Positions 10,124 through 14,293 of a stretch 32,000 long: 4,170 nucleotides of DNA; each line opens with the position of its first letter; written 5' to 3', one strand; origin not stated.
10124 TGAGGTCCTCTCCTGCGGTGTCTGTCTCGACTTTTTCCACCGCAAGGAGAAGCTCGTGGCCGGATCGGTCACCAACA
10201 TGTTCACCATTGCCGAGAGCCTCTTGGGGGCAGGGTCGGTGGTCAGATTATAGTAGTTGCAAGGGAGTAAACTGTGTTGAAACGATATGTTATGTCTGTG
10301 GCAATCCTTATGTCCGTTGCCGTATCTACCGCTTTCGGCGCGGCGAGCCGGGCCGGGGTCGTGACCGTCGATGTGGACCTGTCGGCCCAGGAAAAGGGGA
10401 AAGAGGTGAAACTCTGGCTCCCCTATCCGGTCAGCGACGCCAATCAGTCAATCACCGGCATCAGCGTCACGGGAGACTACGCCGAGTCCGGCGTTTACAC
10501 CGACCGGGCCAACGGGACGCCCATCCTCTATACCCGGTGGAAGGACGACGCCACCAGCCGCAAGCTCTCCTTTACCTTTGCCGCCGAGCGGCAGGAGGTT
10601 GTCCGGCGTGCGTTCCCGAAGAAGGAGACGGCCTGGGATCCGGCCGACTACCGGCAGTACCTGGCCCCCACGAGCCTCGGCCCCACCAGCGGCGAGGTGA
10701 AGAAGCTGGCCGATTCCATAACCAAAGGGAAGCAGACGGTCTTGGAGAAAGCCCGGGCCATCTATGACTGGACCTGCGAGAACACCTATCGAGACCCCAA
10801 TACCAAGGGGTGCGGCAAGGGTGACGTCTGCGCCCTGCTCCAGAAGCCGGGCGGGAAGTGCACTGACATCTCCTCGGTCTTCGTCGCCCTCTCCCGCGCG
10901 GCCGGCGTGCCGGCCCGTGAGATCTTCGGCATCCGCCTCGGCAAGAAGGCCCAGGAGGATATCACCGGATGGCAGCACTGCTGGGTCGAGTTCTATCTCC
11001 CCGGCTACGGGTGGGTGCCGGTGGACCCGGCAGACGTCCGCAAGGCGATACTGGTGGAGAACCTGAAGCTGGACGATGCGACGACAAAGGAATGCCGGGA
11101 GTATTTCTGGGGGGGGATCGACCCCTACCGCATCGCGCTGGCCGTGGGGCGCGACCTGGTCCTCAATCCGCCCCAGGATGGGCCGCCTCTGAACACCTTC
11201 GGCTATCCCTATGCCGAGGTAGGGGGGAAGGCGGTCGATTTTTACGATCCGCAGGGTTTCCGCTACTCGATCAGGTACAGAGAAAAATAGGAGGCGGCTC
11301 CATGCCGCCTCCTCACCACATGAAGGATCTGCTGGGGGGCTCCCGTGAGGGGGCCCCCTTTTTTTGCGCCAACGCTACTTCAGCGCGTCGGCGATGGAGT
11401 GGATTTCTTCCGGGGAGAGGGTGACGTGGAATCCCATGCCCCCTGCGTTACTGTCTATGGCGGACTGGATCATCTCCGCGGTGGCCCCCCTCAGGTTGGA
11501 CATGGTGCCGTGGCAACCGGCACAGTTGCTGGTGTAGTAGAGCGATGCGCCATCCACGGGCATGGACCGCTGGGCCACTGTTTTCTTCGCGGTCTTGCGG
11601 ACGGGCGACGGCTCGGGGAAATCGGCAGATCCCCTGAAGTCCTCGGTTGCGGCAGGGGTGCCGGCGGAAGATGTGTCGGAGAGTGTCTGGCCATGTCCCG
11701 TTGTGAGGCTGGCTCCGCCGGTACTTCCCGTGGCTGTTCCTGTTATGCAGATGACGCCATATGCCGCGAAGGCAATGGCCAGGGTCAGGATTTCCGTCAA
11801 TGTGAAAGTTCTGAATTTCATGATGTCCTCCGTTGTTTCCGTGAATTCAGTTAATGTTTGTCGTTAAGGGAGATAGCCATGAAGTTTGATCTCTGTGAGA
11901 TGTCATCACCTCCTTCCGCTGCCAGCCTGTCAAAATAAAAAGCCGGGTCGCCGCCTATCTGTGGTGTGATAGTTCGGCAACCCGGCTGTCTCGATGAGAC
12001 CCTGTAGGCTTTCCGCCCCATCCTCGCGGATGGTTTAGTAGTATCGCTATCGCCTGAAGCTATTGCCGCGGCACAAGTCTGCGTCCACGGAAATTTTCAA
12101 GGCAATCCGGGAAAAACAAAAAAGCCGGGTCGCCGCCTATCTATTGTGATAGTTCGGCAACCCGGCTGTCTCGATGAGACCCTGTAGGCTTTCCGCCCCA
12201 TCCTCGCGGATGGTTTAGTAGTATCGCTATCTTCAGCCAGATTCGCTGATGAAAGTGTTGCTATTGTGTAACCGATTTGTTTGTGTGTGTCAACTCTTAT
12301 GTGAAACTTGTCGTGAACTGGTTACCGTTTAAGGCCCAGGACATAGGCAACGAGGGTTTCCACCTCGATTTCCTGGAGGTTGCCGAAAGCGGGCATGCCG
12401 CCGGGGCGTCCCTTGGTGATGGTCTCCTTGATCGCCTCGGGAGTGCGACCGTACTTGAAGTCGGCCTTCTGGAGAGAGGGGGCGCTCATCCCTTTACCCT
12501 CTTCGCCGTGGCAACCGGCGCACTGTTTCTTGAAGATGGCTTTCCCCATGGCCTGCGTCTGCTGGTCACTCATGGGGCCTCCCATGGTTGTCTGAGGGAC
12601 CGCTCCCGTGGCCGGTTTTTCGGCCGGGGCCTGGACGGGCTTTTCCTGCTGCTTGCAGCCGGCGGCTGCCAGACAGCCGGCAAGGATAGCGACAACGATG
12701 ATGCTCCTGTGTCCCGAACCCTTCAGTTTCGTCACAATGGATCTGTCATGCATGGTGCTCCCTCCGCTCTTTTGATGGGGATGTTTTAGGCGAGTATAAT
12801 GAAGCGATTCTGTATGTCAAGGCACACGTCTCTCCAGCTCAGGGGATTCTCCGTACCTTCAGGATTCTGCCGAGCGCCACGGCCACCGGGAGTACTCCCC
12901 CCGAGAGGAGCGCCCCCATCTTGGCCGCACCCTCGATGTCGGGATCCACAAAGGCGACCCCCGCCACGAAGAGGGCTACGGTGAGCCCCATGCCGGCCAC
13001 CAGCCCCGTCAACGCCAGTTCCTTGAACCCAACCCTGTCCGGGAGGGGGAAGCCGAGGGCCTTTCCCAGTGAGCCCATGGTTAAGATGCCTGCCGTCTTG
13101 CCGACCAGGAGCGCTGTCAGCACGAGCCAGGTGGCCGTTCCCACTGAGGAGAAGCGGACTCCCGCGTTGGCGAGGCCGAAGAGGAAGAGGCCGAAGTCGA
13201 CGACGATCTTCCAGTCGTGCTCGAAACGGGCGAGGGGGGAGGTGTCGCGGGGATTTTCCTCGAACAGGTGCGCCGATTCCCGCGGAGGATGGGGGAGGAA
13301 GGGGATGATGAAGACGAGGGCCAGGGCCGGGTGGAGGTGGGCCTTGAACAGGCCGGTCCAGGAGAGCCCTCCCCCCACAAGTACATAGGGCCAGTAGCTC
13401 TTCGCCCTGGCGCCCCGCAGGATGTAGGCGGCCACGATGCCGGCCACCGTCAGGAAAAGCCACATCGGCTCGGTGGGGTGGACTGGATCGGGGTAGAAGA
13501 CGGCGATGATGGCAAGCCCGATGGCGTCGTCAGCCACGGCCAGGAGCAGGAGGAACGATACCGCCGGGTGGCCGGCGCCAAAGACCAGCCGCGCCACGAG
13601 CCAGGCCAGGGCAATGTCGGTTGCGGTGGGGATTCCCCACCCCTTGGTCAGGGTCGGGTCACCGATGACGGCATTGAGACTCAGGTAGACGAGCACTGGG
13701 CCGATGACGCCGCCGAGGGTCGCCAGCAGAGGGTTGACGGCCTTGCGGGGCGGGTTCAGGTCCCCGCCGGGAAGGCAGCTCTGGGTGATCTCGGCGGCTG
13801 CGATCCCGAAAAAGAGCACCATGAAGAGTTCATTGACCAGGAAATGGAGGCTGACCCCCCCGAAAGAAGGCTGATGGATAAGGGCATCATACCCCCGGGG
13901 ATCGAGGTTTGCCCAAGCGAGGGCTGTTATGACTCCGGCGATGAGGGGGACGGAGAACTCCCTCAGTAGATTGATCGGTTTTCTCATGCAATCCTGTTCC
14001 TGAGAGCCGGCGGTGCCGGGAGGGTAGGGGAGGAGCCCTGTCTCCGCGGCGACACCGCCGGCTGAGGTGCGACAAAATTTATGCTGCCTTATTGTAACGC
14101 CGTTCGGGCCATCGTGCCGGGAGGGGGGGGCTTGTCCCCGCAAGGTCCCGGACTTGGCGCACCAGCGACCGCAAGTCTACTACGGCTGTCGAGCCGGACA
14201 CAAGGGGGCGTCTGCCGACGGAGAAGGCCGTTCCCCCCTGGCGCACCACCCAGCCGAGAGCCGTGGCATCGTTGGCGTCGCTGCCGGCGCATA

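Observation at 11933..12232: Two near-identical complete GEMM-I riboswitches in tandem, with A at the ligand-selectivity position (cGAMP-type?)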

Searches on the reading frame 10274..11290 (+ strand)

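Call 16: search_protein_families(library=pfam, proteins=[window:10274-11290:+], max_evalue=0.01)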
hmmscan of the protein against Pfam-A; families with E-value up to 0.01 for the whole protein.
window:10274-11290:+ (338 aa): 1 family
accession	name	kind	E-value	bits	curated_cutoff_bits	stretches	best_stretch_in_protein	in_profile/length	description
PF01841.26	Transglut_core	-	5.5e-29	101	23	1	143-252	1-108/108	Transglutaminase-like superfamily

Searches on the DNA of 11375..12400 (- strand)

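Call 19: search_rna_families(sources=[L001, L009, L010, L011], threshold=gathering, show_alignments=8)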
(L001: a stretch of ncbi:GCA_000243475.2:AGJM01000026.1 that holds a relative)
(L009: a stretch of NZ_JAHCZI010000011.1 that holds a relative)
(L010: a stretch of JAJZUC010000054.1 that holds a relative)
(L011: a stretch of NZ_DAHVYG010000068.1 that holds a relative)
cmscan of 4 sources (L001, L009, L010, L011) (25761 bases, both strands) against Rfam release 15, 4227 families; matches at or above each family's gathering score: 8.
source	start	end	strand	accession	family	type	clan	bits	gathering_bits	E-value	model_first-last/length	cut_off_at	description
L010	2761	2836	+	RF01051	c-di-GMP-I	Cis-reg; riboswitch;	CL00126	50.2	35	3.2e-07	1-87/87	no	c-di-GMP-I riboswitch aptamer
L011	2751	2826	+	RF01051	c-di-GMP-I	Cis-reg; riboswitch;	CL00126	50.2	35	3.2e-07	1-87/87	no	c-di-GMP-I riboswitch aptamer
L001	2593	2669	+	RF01051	c-di-GMP-I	Cis-reg; riboswitch;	CL00126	45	35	5.7e-06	1-87/87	no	c-di-GMP-I riboswitch aptamer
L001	2773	2849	+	RF01051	c-di-GMP-I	Cis-reg; riboswitch;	CL00126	45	35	5.7e-06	1-87/87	no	c-di-GMP-I riboswitch aptamer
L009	2589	2665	+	RF01051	c-di-GMP-I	Cis-reg; riboswitch;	CL00126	44.2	35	8.9e-06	1-87/87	no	c-di-GMP-I riboswitch aptamer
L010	2573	2649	+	RF01051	c-di-GMP-I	Cis-reg; riboswitch;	CL00126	43.9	35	1.1e-05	1-87/87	no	c-di-GMP-I riboswitch aptamer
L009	2771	2847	+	RF01051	c-di-GMP-I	Cis-reg; riboswitch;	CL00126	43.8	35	1.2e-05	1-87/87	no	c-di-GMP-I riboswitch aptamer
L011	2573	2649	+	RF01051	c-di-GMP-I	Cis-reg; riboswitch;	CL00126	43.6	35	1.3e-05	1-87/87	no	c-di-GMP-I riboswitch aptamer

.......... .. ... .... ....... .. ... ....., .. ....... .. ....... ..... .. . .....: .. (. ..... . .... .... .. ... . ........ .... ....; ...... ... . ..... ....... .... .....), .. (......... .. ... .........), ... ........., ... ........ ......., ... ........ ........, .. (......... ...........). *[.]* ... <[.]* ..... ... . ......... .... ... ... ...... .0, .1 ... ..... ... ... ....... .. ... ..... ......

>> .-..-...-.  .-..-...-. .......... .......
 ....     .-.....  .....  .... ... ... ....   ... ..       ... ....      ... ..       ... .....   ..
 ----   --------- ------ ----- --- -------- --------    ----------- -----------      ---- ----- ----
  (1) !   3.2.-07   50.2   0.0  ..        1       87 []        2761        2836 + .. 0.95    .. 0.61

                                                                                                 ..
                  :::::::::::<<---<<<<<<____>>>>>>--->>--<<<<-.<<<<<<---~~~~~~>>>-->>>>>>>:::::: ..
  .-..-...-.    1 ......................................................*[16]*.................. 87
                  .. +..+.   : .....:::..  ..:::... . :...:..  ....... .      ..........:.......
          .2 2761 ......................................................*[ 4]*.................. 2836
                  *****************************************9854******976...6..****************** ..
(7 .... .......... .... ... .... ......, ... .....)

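Call 23: search_rna_families(sources=[L012, L013], threshold=gathering, show_alignments=0)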
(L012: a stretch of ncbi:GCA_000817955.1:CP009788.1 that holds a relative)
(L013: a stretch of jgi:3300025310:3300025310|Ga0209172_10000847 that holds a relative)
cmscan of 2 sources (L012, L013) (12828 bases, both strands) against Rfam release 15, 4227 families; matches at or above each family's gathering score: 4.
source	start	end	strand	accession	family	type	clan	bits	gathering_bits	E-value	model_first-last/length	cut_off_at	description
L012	2760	2835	+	RF01051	c-di-GMP-I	Cis-reg; riboswitch;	CL00126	50.2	35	1.6e-07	1-87/87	no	c-di-GMP-I riboswitch aptamer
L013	2589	2665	+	RF01051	c-di-GMP-I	Cis-reg; riboswitch;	CL00126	43.8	35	5.7e-06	1-87/87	no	c-di-GMP-I riboswitch aptamer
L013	2771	2847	+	RF01051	c-di-GMP-I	Cis-reg; riboswitch;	CL00126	43.8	35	5.8e-06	1-87/87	no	c-di-GMP-I riboswitch aptamer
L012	2576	2652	+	RF01051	c-di-GMP-I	Cis-reg; riboswitch;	CL00126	43.5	35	6.8e-06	1-87/87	no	c-di-GMP-I riboswitch aptamer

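Call 41: search_rna_families(source=window, start=11700, end=12400, threshold=evalue, max_evalue=1)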
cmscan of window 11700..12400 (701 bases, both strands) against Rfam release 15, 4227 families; matches with E-value up to 1: 2.
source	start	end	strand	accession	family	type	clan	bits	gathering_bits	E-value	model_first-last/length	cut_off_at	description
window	11972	12048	-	RF03167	c-di-GMP-I-GGC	Cis-reg; riboswitch;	CL00126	45.9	59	1.4e-09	1-80/80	no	c-di-GMP-I-GGC riboswitch aptamer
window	12152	12228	-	RF03167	c-di-GMP-I-GGC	Cis-reg; riboswitch;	CL00126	45.9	59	1.4e-09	1-80/80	no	c-di-GMP-I-GGC riboswitch aptamer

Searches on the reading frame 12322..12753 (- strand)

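Call 16: search_protein_families(library=pfam, proteins=[window:12322-12753:-], max_evalue=0.01)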
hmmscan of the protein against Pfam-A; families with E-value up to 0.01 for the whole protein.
window:12322-12753:- (143 aa): 2 families
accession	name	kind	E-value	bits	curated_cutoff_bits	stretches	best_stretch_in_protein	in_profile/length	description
PF13442.11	Cytochrome_CBB3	-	2.3e-16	60.3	27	1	68-138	4-68/68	Cytochrome C oxidase, cbb3-type, subunit III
PF00034.26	Cytochrom_C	-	1.6e-10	42.6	21.3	1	69-141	3-89/90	Cytochrome c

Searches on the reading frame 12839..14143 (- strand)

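Call 16: search_protein_families(library=pfam, proteins=[window:12839-14143:-], max_evalue=0.01)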
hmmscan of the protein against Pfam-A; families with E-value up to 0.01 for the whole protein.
window:12839-14143:- (434 aa): 1 family
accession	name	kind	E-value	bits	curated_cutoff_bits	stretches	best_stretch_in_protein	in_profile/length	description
PF06965.17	Na_H_antiport_1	-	1.8e-57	195.4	23.5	1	65-414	12-362/374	Na+/H+ antiporter 1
